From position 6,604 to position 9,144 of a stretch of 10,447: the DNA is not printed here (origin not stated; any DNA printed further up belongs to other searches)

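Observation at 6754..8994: Large polytopic membrane protein with GT-C-like topology but no family signature I can recognise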

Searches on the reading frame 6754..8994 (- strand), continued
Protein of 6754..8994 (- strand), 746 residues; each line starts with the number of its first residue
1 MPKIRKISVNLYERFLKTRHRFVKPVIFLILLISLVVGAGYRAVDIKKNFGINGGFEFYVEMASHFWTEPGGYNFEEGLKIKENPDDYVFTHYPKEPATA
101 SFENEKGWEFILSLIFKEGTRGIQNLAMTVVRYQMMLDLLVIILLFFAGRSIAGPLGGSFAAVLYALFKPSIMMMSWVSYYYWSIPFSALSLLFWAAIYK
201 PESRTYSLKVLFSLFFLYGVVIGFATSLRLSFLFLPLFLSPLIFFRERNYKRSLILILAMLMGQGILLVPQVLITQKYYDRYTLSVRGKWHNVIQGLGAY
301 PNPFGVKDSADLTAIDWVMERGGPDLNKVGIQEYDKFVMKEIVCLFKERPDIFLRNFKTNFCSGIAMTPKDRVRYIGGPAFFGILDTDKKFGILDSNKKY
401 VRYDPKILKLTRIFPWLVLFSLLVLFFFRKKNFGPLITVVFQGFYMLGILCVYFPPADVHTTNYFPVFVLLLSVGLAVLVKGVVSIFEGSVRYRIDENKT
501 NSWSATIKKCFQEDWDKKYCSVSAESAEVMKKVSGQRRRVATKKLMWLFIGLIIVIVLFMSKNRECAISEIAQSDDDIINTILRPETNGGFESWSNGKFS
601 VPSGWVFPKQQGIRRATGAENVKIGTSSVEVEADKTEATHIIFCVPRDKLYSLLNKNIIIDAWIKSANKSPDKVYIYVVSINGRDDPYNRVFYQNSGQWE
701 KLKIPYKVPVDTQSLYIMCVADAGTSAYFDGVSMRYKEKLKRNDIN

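Call 41: find_encoding_contigs(protein=P0003, flank=8000, max_places=1)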
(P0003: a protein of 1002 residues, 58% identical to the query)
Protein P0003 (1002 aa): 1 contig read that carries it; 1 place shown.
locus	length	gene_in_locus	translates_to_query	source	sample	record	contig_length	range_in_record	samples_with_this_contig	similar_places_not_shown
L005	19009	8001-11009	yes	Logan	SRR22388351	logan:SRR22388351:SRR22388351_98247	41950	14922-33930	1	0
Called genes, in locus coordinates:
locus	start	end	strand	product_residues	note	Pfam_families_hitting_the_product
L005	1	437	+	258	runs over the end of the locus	PF00483:NTP_transferase, PF12804:NTP_transf_3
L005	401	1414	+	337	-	PF04321:RmlD_sub_bind, PF01073:3Beta_HSD, PF01370:Epimerase, PF02719:Polysacc_synt_2, PF07993:NAD_binding_4, PF16363:GDP_Man_Dehyd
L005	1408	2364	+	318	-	PF01073:3Beta_HSD, PF01370:Epimerase, PF02719:Polysacc_synt_2, PF04321:RmlD_sub_bind, PF07993:NAD_binding_4 (faint), PF16363:GDP_Man_Dehyd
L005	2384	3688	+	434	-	PF02310:B12-binding, PF04055:Radical_SAM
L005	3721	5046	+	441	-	PF01041:DegT_DnrJ_EryC1, PF00266:Aminotran_5 (weak), PF01053:Cys_Met_Meta_PP, PF01212:Beta_elim_lyase (weak)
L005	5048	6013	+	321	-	PF00535:Glycos_transf_2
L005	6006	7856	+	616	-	-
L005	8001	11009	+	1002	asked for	PF13385:Laminin_G_3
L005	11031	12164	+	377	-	PF04015:DUF362, PF00037:Fer4 (faint), PF12797:Fer4_2 (faint), PF12837:Fer4_6 (faint), PF12838:Fer4_7 (weak), PF13187:Fer4_9 (weak), PF13237:Fer4_10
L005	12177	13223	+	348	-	PF04055:Radical_SAM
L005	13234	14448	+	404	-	-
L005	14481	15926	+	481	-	PF02310:B12-binding, PF04055:Radical_SAM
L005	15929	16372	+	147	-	-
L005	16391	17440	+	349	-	PF04055:Radical_SAM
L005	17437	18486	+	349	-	PF04055:Radical_SAM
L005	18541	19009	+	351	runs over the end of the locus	PF04055:Radical_SAM, PF13353:Fer4_12 (weak)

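Call 42: find_encoding_contigs(protein=P0011, flank=8000, max_places=1)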
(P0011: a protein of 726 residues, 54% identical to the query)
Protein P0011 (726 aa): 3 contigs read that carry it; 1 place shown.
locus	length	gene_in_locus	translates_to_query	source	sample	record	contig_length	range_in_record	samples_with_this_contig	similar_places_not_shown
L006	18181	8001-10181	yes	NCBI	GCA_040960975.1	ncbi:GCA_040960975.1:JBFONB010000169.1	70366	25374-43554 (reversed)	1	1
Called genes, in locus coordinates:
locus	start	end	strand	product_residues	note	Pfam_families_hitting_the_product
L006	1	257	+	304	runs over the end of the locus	PF08003:Methyltransf_9, PF13489:Methyltransf_23, PF13847:Methyltransf_31, PF08241:Methyltransf_11, PF08242:Methyltransf_12, PF13649:Methyltransf_25 (weak)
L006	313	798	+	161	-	-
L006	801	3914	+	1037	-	PF09586:YfhO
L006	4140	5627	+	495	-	-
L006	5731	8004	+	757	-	PF13385:Laminin_G_3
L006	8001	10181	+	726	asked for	-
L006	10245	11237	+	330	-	PF01209:Ubie_methyltran, PF13489:Methyltransf_23, PF08241:Methyltransf_11, PF08242:Methyltransf_12, PF13649:Methyltransf_25, PF13847:Methyltransf_31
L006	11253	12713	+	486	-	PF02310:B12-binding, PF04055:Radical_SAM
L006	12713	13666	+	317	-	PF13641:Glyco_tranf_2_3 (weak), PF00535:Glycos_transf_2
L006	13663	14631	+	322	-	PF01073:3Beta_HSD, PF01370:Epimerase, PF02719:Polysacc_synt_2, PF04321:RmlD_sub_bind (weak), PF05368:NmrA (weak), PF07993:NAD_binding_4 (faint), PF13460:NAD_binding_10 (weak), PF16363:GDP_Man_Dehyd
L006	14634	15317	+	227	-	PF03848:TehB (weak), PF06325:PrmA (weak), PF13489:Methyltransf_23, PF05175:MTS (weak), PF13847:Methyltransf_31, PF08241:Methyltransf_11, PF08242:Methyltransf_12, PF13649:Methyltransf_25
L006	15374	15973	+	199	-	-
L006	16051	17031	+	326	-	PF21570:ArgZ-like_C_2nd (weak)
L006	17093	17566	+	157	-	PF01467:CTP_transf_like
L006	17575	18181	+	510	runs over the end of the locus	PF01467:CTP_transf_like, PF00294:PfkB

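Call 43: find_encoding_contigs(protein=P0019, flank=8000, max_places=1)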
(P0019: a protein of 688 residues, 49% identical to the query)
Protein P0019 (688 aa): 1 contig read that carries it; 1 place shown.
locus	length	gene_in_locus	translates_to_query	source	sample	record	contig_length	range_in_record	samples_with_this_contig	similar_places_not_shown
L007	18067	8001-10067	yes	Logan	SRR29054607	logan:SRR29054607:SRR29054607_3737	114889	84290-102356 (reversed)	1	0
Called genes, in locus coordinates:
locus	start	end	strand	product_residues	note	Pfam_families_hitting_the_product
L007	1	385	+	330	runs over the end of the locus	PF04321:RmlD_sub_bind, PF01073:3Beta_HSD, PF01370:Epimerase, PF02719:Polysacc_synt_2, PF16363:GDP_Man_Dehyd, PF07993:NAD_binding_4 (weak)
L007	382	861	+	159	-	PF25084:LbH_EIF2B, PF00132:Hexapep (weak), PF25087:GMPPB_C (weak), PF00132:Hexapep, PF14602:Hexapep_2 (weak)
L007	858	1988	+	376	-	PF00155:Aminotran_1_2 (weak), PF00266:Aminotran_5 (weak), PF01041:DegT_DnrJ_EryC1, PF01053:Cys_Met_Meta_PP, PF01212:Beta_elim_lyase (faint)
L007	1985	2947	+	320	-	PF00535:Glycos_transf_2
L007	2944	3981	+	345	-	PF01209:Ubie_methyltran, PF08003:Methyltransf_9 (weak), PF13489:Methyltransf_23, PF02390:Methyltransf_4 (weak), PF08241:Methyltransf_11, PF08242:Methyltransf_12, PF13649:Methyltransf_25, PF13847:Methyltransf_31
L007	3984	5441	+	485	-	PF02310:B12-binding, PF04055:Radical_SAM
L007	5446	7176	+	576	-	PF02543:Carbam_trans_N, PF22521:HypF_C_2 (faint), PF16861:Carbam_trans_C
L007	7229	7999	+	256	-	PF01209:Ubie_methyltran (weak), PF13489:Methyltransf_23, PF13847:Methyltransf_31, PF08241:Methyltransf_11, PF08242:Methyltransf_12, PF13649:Methyltransf_25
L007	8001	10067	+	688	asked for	-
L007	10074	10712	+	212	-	PF13385:Laminin_G_3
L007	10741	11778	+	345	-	PF01408:GFO_IDH_MocA, PF02894:GFO_IDH_MocA_C, PF22725:GFO_IDH_MocA_C3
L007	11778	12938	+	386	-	PF00155:Aminotran_1_2 (weak), PF01041:DegT_DnrJ_EryC1, PF00266:Aminotran_5 (faint)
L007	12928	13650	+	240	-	PF00535:Glycos_transf_2, PF12804:NTP_transf_3 (faint)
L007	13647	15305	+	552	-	PF02310:B12-binding, PF04055:Radical_SAM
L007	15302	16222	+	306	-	PF13489:Methyltransf_23, PF13847:Methyltransf_31 (weak), PF08241:Methyltransf_11, PF08242:Methyltransf_12, PF13649:Methyltransf_25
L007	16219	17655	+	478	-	PF02310:B12-binding, PF04055:Radical_SAM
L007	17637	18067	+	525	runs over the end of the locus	PF02310:B12-binding, PF04055:Radical_SAM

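Call 44: find_encoding_contigs(protein=P0036, flank=8000, max_places=1)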
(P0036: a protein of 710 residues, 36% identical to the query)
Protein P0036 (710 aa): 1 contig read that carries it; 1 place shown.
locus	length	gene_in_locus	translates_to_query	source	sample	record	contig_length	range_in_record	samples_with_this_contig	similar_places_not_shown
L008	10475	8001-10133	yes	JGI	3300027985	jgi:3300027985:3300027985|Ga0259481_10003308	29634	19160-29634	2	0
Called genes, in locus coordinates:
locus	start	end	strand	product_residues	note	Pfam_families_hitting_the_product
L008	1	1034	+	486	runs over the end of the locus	PF02310:B12-binding, PF04055:Radical_SAM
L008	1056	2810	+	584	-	PF02543:Carbam_trans_N, PF16861:Carbam_trans_C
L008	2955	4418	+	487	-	-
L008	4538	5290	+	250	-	PF13489:Methyltransf_23, PF05175:MTS (faint), PF08241:Methyltransf_11, PF08242:Methyltransf_12, PF13649:Methyltransf_25, PF13847:Methyltransf_31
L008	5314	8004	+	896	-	PF13385:Laminin_G_3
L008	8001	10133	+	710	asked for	-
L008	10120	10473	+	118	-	?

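Call 53: search_dna_similar(query=window:6757-8994:-, collection=phages, mode=protein, max_evalue=0.01, max_rows=10)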
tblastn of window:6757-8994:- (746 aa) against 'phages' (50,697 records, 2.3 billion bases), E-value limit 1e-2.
No match.

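Call 54: search_dna_similar(query=window:6757-8994:-, collection=plasmids, mode=protein, max_evalue=0.01, max_rows=10)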
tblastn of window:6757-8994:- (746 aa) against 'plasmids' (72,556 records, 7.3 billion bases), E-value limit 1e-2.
No match.
